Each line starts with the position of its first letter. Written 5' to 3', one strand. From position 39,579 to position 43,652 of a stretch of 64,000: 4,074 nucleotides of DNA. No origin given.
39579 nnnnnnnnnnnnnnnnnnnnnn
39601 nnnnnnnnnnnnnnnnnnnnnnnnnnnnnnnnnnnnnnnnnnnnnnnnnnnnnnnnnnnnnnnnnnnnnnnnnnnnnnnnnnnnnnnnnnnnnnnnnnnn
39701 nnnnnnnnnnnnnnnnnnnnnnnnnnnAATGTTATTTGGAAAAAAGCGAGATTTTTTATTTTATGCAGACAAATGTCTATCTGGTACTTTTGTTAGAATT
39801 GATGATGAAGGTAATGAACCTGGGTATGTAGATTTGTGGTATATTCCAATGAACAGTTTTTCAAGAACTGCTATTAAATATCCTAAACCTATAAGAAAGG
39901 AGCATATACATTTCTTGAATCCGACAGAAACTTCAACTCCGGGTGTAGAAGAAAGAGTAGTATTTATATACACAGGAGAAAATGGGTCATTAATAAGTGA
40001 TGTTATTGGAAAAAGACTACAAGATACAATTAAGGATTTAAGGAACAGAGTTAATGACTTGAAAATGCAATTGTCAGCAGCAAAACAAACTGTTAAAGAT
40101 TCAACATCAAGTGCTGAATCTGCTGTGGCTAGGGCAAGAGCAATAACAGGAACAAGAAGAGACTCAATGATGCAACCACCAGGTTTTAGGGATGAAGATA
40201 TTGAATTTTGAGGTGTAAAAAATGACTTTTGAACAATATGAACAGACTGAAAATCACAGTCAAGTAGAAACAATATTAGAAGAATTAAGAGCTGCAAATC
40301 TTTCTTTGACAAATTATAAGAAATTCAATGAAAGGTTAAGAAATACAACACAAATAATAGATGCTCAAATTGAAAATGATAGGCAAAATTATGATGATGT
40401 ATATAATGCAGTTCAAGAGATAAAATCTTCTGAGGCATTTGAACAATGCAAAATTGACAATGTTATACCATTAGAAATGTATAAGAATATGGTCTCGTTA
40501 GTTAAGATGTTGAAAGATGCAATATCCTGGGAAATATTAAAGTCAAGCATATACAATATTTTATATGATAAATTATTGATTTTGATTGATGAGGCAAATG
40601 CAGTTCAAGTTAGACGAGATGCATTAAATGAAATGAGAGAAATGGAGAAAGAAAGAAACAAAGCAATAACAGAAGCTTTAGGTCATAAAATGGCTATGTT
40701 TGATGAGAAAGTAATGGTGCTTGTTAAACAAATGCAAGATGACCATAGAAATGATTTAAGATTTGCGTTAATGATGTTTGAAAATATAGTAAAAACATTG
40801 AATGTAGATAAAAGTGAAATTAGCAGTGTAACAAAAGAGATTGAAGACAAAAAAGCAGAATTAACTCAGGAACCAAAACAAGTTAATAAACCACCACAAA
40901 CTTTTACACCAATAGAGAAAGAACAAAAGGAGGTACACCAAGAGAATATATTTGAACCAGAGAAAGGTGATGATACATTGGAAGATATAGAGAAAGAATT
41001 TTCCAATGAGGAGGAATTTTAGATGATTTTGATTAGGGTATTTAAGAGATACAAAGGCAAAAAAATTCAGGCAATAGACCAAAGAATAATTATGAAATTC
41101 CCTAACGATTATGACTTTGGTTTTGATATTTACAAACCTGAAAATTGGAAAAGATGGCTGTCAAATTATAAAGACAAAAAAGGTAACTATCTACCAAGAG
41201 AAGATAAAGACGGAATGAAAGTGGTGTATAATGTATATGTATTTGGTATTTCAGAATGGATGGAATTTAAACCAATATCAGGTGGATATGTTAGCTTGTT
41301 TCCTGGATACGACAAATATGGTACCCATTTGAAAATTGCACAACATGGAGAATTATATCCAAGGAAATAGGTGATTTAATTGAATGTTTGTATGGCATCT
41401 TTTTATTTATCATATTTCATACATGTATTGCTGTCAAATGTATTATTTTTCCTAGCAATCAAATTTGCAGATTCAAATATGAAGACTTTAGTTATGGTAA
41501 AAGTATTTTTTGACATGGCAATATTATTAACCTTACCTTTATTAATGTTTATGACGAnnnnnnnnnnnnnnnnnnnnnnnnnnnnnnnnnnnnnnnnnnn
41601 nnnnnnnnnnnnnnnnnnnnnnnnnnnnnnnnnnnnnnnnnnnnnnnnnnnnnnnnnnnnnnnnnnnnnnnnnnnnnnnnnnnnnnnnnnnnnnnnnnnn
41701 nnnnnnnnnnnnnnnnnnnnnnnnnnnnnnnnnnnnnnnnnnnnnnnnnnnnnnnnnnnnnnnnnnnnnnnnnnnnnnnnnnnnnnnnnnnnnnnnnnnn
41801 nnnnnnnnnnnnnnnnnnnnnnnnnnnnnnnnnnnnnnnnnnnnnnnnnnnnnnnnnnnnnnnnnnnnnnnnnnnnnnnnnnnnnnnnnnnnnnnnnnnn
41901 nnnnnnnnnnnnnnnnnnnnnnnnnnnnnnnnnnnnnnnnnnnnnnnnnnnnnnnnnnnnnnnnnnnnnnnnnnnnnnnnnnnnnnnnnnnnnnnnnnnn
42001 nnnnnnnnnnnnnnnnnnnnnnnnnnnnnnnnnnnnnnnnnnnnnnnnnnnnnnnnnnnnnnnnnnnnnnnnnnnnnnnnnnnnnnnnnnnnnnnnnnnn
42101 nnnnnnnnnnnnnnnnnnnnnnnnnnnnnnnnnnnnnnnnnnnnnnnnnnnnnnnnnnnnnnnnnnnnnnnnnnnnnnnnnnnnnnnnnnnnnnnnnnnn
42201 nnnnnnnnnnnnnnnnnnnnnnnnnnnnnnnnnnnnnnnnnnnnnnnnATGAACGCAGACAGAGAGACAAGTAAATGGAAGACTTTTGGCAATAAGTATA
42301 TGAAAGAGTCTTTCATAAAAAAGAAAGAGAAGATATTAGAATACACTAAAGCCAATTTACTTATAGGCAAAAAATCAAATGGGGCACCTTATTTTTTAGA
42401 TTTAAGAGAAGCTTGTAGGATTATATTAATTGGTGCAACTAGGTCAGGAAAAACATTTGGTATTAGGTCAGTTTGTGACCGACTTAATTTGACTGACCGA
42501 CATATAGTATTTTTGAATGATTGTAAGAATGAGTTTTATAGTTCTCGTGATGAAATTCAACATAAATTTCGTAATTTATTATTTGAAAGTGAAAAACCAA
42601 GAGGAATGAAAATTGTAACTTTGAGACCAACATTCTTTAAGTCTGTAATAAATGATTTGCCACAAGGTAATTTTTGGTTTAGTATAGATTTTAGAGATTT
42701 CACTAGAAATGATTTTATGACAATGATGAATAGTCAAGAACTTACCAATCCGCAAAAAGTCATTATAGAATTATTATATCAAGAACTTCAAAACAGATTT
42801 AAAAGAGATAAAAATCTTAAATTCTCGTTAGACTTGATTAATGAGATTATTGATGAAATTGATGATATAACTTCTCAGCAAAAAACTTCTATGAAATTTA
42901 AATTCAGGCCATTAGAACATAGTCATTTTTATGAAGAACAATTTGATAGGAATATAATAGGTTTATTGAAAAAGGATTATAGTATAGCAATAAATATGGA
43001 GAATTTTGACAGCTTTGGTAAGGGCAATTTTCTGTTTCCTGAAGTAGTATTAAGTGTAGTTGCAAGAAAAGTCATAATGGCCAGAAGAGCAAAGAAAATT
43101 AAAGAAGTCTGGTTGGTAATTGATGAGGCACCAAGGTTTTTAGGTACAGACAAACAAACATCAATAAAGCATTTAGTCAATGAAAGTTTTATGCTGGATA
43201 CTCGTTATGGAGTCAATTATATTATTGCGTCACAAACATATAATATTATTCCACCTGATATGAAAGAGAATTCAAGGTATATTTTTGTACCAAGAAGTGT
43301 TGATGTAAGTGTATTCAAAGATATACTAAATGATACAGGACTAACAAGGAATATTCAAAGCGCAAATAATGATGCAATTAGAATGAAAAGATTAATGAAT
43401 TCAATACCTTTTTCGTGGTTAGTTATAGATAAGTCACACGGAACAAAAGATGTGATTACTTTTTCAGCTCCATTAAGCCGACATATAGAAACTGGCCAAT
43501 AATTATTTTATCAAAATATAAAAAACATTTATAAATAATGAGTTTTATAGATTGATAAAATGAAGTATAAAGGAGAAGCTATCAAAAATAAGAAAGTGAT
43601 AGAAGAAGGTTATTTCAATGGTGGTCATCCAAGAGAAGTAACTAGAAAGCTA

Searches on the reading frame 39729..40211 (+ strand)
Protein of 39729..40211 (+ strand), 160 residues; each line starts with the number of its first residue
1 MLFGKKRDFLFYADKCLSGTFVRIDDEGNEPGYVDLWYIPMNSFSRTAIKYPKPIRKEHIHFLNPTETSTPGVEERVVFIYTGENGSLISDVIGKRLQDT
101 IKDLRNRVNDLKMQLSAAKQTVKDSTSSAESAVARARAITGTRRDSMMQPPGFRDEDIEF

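Call 32: search_protein_families(library=pfam, proteins=[window:39729-40211:+], max_evalue=0.01)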
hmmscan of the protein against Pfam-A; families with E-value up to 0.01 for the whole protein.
window:39729-40211:+ (160 aa): 1 family
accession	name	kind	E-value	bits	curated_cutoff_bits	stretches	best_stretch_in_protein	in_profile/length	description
PF11839.13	Alanine_zipper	-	0.0067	17.1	23.1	1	101-138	3-40/69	Alanine-zipper, major outer membrane lipoprotein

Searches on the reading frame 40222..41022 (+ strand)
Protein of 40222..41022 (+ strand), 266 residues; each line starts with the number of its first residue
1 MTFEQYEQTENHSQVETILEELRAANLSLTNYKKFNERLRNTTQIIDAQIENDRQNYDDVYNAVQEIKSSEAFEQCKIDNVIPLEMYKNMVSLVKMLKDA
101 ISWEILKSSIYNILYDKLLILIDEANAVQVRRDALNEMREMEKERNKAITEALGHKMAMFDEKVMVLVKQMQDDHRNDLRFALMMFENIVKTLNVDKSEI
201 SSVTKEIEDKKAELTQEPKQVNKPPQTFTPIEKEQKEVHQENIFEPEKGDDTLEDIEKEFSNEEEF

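Call 10: search_protein_families(library=pfam, proteins=[window:40222-41022:+], max_evalue=0.01)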
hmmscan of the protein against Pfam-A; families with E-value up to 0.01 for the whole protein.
window:40222-41022:+ (266 aa): 0 families

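Call 80: search_protein_families(library=phrogs, proteins=[window:40222-41022:+], max_evalue=0.01)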
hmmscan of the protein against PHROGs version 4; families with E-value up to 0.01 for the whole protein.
window:40222-41022:+ (266 aa): 1 family
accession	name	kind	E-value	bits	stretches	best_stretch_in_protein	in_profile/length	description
phrog_5147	-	unknown function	0.0029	18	1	105-215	87-191/287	-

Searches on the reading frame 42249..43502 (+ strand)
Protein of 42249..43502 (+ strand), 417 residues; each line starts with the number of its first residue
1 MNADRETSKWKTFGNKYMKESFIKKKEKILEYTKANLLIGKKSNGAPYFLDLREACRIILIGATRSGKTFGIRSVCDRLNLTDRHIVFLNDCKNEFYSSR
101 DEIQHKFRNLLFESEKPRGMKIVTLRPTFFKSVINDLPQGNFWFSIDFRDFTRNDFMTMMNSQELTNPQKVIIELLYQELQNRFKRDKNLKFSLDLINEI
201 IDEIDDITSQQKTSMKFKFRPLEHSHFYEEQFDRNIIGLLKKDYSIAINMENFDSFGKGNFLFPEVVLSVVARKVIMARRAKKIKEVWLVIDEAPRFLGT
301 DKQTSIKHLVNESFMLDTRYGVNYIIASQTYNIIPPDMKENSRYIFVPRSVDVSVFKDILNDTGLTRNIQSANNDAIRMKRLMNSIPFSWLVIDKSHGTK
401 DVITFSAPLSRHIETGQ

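Call 10: search_protein_families(library=pfam, proteins=[window:42249-43502:+], max_evalue=0.01)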
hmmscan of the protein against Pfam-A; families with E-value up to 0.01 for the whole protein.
window:42249-43502:+ (417 aa): 4 families
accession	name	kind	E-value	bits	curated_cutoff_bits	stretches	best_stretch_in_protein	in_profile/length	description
PF01935.23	DUF87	-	2.8e-09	37.9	23.2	1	44-254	10-205/220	Helicase HerA, central domain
PF13401.12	AAA_22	-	0.00026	21.8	27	0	58-137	8-65/130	AAA domain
PF01637.24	ATPase_2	-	0.0031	17.8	33.2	0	59-126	24-79/225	ATPase domain predominantly from Archaea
PF01580.24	FtsK_SpoIIIE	-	0.0078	16.1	24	0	27-74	10-58/221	FtsK/SpoIIIE family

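Call 41: search_dna_similar(query=window:42249-43499:+, collection=phages, mode=protein, max_evalue=0.001, max_rows=15)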
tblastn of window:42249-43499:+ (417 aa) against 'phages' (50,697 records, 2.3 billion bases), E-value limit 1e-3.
No match.

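Call 80: search_protein_families(library=phrogs, proteins=[window:42249-43502:+], max_evalue=0.01)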
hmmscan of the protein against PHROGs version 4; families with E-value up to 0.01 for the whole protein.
window:42249-43502:+ (417 aa): 1 family
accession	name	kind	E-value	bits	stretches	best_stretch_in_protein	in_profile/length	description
phrog_2666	-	head and packaging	6e-06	26.2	1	55-123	321-380/555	terminase large subunit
